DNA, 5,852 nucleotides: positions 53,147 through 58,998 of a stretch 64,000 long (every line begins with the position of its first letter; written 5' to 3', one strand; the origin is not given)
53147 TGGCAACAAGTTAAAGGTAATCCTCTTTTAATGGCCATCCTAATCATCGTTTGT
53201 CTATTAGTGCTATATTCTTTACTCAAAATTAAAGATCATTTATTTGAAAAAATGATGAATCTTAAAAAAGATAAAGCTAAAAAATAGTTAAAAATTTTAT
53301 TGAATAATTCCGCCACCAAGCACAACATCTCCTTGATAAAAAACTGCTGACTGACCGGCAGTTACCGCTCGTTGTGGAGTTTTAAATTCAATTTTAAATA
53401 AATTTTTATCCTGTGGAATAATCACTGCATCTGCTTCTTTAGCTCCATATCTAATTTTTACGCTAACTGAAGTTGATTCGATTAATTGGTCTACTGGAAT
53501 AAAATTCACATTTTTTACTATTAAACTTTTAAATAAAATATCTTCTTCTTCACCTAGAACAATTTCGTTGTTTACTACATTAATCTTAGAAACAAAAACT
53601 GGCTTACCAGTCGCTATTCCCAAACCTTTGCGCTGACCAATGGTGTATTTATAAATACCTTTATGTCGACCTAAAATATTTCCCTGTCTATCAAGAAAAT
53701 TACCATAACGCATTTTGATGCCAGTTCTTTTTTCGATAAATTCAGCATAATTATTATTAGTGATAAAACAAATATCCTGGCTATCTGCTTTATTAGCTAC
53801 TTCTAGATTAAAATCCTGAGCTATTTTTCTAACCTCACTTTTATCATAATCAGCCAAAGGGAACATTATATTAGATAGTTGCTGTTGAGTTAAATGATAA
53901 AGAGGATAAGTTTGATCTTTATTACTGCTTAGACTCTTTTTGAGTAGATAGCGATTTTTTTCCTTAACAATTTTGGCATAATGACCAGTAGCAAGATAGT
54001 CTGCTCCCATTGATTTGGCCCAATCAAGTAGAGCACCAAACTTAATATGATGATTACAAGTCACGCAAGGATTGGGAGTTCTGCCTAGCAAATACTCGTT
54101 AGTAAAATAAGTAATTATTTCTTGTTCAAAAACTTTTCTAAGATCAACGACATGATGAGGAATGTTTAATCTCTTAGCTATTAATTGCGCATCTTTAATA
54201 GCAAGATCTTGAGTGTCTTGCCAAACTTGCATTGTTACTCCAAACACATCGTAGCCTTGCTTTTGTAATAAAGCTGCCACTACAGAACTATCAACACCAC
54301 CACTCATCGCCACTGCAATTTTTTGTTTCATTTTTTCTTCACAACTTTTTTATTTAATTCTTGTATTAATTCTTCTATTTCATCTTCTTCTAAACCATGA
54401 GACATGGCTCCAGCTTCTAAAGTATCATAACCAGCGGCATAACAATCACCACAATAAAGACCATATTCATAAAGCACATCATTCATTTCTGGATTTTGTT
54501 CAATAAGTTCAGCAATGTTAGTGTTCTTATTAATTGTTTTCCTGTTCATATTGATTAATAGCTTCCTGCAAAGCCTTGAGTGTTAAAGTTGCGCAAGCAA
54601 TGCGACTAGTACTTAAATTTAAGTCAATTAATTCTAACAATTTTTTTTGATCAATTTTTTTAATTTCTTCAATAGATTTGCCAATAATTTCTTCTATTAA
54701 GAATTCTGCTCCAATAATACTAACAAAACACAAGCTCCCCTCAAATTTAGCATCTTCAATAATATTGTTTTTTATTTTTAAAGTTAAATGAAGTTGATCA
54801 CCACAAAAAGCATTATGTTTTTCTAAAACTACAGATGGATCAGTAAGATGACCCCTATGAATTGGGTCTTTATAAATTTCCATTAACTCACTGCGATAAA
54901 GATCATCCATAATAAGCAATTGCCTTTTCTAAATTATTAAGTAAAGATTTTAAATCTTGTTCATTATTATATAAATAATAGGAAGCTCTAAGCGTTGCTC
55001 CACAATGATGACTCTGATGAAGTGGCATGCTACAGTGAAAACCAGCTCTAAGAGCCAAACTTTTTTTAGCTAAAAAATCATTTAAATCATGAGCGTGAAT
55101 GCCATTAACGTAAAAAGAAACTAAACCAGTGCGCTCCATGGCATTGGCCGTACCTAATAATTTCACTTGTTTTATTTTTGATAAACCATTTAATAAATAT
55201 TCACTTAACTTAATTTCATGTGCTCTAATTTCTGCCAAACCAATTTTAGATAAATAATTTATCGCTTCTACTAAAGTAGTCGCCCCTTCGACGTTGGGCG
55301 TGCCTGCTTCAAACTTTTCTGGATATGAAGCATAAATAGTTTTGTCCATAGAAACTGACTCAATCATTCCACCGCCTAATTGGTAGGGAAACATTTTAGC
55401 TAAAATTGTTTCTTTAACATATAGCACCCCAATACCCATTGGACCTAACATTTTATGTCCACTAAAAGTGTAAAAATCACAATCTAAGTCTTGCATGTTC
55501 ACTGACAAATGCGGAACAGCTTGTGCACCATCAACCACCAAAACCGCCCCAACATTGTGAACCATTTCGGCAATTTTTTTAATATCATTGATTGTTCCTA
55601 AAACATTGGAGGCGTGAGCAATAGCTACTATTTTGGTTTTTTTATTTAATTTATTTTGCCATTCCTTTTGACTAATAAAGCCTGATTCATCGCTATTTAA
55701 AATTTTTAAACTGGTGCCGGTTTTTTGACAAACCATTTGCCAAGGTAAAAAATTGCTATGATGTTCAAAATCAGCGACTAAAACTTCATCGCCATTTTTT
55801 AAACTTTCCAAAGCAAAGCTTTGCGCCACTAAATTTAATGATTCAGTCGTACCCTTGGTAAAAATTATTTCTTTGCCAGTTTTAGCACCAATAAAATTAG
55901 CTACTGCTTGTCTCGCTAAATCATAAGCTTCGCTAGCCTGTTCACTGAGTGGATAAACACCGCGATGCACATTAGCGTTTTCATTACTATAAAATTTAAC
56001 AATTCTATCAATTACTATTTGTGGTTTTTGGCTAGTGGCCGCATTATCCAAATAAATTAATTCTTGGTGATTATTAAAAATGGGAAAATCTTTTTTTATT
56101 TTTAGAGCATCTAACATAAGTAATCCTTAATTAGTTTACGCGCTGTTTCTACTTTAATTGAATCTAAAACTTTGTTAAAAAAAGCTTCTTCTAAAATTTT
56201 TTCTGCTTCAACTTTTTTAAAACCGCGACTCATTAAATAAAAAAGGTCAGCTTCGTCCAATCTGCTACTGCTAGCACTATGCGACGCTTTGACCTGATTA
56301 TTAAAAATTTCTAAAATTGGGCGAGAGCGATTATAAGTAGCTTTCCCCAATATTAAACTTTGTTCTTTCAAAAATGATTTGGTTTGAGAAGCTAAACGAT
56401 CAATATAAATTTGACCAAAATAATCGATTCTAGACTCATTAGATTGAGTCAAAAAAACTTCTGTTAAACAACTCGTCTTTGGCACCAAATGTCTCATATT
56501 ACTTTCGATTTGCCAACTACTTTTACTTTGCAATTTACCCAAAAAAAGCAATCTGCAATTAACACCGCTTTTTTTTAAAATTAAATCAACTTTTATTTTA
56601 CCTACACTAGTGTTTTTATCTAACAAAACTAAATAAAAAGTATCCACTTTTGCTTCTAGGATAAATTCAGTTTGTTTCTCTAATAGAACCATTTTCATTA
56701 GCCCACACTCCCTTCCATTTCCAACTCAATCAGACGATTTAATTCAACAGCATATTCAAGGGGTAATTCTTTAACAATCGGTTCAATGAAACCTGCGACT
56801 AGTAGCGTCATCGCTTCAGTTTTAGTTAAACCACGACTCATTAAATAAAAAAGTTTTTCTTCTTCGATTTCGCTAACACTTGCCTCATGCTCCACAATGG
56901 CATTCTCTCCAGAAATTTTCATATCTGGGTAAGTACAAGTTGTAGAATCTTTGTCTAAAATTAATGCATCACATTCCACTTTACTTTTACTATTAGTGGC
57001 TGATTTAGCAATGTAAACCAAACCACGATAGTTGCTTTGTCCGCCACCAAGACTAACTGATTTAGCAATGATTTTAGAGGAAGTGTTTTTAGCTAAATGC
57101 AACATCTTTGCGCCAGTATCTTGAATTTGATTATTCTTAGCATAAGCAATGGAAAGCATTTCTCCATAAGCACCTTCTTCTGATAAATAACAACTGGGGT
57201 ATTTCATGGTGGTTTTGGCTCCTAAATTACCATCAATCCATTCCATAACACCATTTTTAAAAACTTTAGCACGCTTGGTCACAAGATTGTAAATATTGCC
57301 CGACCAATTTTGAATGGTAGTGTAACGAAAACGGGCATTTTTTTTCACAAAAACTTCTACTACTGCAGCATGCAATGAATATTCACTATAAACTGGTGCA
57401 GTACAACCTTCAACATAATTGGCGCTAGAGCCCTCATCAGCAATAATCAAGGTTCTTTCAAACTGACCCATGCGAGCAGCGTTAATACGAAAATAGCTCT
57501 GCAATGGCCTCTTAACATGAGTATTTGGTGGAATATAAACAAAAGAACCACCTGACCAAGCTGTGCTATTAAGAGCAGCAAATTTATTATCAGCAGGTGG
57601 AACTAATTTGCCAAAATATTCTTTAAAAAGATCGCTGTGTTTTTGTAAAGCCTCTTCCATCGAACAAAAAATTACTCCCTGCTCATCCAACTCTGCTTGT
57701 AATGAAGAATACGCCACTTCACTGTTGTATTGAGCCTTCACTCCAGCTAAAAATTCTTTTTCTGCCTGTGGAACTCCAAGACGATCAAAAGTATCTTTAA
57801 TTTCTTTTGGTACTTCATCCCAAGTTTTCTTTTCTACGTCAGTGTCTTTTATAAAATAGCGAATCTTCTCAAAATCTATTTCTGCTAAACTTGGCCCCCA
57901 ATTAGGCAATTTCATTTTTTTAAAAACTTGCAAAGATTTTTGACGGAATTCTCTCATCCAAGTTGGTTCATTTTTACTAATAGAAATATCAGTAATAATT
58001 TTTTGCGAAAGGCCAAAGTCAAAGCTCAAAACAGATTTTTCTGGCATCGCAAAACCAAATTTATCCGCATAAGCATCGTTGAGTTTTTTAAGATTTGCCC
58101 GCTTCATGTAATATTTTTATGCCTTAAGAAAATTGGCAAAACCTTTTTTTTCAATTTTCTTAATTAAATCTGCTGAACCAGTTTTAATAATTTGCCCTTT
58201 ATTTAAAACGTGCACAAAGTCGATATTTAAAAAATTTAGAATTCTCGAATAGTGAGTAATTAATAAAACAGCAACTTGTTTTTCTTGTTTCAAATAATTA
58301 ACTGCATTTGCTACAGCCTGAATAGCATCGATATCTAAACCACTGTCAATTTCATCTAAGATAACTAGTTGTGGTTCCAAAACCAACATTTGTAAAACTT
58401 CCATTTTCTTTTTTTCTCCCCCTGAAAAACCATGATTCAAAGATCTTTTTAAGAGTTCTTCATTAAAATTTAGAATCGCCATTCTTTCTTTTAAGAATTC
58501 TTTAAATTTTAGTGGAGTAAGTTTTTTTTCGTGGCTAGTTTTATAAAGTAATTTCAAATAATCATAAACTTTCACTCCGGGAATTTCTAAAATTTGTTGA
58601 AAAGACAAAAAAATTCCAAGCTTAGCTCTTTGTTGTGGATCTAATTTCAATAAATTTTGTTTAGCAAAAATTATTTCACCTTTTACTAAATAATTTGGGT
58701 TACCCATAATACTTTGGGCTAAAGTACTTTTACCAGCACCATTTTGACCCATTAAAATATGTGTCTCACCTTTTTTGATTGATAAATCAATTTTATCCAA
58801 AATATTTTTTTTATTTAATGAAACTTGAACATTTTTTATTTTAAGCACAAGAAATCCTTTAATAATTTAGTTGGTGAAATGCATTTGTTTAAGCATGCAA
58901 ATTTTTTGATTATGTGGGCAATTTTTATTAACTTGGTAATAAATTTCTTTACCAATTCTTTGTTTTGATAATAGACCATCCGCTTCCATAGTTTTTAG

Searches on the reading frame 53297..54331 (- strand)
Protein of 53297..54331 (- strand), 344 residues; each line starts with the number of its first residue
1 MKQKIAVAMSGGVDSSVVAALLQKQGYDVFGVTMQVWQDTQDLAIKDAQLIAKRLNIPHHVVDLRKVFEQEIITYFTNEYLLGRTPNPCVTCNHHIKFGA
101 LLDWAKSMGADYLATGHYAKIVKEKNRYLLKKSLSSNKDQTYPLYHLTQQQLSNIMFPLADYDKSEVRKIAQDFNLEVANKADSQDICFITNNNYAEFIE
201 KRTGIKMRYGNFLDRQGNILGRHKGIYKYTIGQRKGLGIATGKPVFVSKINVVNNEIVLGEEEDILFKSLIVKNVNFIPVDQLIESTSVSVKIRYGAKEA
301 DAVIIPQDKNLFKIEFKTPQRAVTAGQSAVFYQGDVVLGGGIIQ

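Call 75: search_protein_families(library=pfam, proteins=[window:53297-54331:-], max_evalue=0.0001)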
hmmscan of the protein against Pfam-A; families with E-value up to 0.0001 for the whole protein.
window:53297-54331:- (344 aa): 9 families
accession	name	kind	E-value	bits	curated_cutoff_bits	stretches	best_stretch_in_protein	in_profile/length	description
PF03054.22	tRNA_Me_trans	-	5.2e-72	242.2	20.6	1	3-191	1-201/202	tRNA methyl transferase HUP domain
PF20258.4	tRNA_Me_trans_C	-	2.4e-21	76.3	20.6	1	268-343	2-77/77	Aminomethyltransferase beta-barrel domain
PF20259.3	tRNA_Me_trans_M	-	1.2e-17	63.6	27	1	198-260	3-65/66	tRNA methyl transferase PRC-barrel domain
PF06508.19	QueC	-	9.8e-10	38.7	22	1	6-178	3-177/210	Queuosine biosynthesis protein QueC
PF02540.23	NAD_synthase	-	4.6e-08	32.9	21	1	3-69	19-86/242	NAD synthase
PF00764.25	Arginosuc_synth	-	3.2e-07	31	27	1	4-74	1-71/162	Arginosuccinate synthase N-terminal HUP domain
PF24167.1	DUF7411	-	9.2e-07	29.1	28.7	1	4-74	2-68/194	Family of unknown function (DUF7411)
PF00733.27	Asn_synthase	-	1.8e-06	28.3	21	1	4-64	19-79/354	Asparagine synthase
PF01171.26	ATP_bind_3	-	8.9e-05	22.7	27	0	4-177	1-162/182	PP-loop family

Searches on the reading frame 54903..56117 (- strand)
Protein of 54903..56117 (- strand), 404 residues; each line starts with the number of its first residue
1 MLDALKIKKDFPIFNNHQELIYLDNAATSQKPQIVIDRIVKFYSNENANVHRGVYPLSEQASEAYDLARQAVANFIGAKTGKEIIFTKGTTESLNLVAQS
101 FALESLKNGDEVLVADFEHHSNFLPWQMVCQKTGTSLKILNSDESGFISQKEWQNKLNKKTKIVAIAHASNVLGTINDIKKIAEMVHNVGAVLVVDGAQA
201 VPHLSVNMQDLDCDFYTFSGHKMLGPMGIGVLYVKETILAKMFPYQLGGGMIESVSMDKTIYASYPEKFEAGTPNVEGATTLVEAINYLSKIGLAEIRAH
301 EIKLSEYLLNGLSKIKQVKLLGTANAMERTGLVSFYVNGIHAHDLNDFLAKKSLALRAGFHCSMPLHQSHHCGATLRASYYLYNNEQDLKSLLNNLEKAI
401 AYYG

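Call 60: search_protein_families(library=pfam, proteins=[window:54903-56117:-], max_evalue=0.00001)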
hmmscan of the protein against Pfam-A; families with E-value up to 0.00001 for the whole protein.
window:54903-56117:- (404 aa): 4 families
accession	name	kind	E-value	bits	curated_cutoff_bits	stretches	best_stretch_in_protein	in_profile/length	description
PF00266.25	Aminotran_5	-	4.5e-140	467.3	21.5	1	21-392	1-371/371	Aminotransferase class-V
PF01053.26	Cys_Met_Meta_PP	-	5.2e-11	42.1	27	1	100-225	82-201/381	Cys/Met metabolism PLP-dependent enzyme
PF00155.27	Aminotran_1_2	-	1.1e-07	31.8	19.7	1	66-198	45-187/361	Aminotransferase class I and II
PF01041.23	DegT_DnrJ_EryC1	-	2.6e-06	27.4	19.8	1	70-202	31-151/360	DegT/DnrJ/EryC1/StrS aminotransferase family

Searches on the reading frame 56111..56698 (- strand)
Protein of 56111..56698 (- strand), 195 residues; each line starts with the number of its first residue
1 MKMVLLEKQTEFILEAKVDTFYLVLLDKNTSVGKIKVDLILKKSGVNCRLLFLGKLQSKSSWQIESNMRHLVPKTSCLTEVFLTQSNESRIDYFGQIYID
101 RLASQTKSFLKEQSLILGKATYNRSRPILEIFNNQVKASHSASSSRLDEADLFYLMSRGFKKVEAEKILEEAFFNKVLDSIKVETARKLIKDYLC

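Call 75: search_protein_families(library=pfam, proteins=[window:56111-56698:-], max_evalue=0.0001)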
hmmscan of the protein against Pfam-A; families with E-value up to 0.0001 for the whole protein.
window:56111-56698:- (195 aa): 1 family
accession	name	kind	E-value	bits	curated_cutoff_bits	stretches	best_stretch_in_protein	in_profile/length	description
PF01458.23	SUFBD_core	-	1.2e-28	100.6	27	1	35-173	94-232/232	SUF system FeS cluster assembly, SufBD core domain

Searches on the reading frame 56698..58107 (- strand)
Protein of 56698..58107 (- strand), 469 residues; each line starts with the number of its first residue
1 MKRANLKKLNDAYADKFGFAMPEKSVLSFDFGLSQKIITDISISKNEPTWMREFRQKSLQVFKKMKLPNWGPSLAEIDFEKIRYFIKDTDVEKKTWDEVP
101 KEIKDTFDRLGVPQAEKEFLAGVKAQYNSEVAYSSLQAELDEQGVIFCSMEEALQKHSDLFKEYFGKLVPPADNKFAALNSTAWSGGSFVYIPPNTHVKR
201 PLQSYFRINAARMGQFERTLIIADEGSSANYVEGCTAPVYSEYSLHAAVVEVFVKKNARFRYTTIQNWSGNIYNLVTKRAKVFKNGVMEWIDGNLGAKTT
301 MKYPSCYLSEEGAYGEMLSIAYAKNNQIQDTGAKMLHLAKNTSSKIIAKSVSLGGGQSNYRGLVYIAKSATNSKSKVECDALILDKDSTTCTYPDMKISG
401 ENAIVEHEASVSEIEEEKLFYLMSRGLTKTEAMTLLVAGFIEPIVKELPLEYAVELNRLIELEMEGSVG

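Call 60: search_protein_families(library=pfam, proteins=[window:56698-58107:-], max_evalue=0.00001)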
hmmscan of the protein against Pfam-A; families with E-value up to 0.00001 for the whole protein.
window:56698-58107:- (469 aa): 2 families
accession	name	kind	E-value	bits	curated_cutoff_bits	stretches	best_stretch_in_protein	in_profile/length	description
PF01458.23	SUFBD_core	-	1.1e-80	270.9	27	1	206-440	1-232/232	SUF system FeS cluster assembly, SufBD core domain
PF19295.5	SufBD_N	-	1.1e-14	54.9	23.5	1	43-203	18-171/172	SufBD protein N-terminal region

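Call 61: find_homologous_proteins(query=window:56698-58107:-, max_evalue=1e-50)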
Query window:56698-58107:- (469 aa): 8000 proteins with E <= 1e-50 among 8000 candidates; the best 120 are listed.
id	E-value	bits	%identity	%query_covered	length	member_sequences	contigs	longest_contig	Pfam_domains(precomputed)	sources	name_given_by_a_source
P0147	0.0e+0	1013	96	100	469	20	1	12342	PF01458.24,PF19295.6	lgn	-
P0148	1.7e-295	998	94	100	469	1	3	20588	PF01458.24,PF19295.6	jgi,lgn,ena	-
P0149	4.9e-292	986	93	100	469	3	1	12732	PF01458.24,PF19295.6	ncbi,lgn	-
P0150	3.8e-283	957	90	100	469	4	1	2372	PF01458.24,PF19295.6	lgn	-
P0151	8.1e-282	952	89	100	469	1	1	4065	PF01458.24,PF19295.6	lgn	-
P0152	4.6e-280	947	89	100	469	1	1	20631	PF01458.24,PF19295.6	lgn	-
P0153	9.5e-279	942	88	100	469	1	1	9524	PF01458.24,PF19295.6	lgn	-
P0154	2.8e-277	938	88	100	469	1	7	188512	PF01458.24,PF19295.6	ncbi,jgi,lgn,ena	jgi:Fe-S cluster assembly protein SufB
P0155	7.0e-276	933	88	100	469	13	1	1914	PF01458.24,PF19295.6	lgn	-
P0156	9.1e-276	933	87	100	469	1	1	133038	PF01458.24,PF19295.6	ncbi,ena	-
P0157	1.0e-275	932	86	100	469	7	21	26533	PF01458.24,PF19295.6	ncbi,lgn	-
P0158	9.4e-273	923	87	100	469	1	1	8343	PF01458.24,PF19295.6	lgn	-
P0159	4.4e-271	917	87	100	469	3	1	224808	PF01458.24,PF19295.6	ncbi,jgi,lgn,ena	-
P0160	8.4e-271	916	86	100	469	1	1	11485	PF01458.24,PF19295.6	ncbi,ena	-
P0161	1.4e-268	909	85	100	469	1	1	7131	PF01458.24,PF19295.6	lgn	-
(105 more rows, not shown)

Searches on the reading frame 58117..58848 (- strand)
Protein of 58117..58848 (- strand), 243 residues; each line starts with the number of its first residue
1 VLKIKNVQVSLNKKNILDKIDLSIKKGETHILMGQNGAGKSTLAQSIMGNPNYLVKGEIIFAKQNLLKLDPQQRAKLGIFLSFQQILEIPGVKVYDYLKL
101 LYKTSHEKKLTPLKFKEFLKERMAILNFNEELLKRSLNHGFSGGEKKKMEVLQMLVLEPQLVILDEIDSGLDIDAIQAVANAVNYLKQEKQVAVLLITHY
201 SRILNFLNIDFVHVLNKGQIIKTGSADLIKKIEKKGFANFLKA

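Call 75: search_protein_families(library=pfam, proteins=[window:58117-58848:-], max_evalue=0.0001)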
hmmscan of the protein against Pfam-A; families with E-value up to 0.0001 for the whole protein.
window:58117-58848:- (243 aa): 6 families
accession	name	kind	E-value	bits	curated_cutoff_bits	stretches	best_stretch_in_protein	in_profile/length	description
PF00005.33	ABC_tran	-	1.1e-21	78.2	25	1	17-166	1-134/137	ABC transporter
PF02463.25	SMC_N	-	3.5e-08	33.6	40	1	12-204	9-202/220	RecF/RecN/SMC N terminal domain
PF13304.12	AAA_21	-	3.2e-07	31.1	27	0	155-199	252-298/304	AAA domain, putative AbiEii toxin, Type IV TA system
PF13481.12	AAA_25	-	2.7e-06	27.6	27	0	24-47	30-53/195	AAA domain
PF03193.22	RsgA_GTPase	-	8.7e-05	22.9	30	1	6-52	86-131/174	RsgA GTPase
PF13401.12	AAA_22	-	9.2e-05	23.2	27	0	31-200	9-124/130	AAA domain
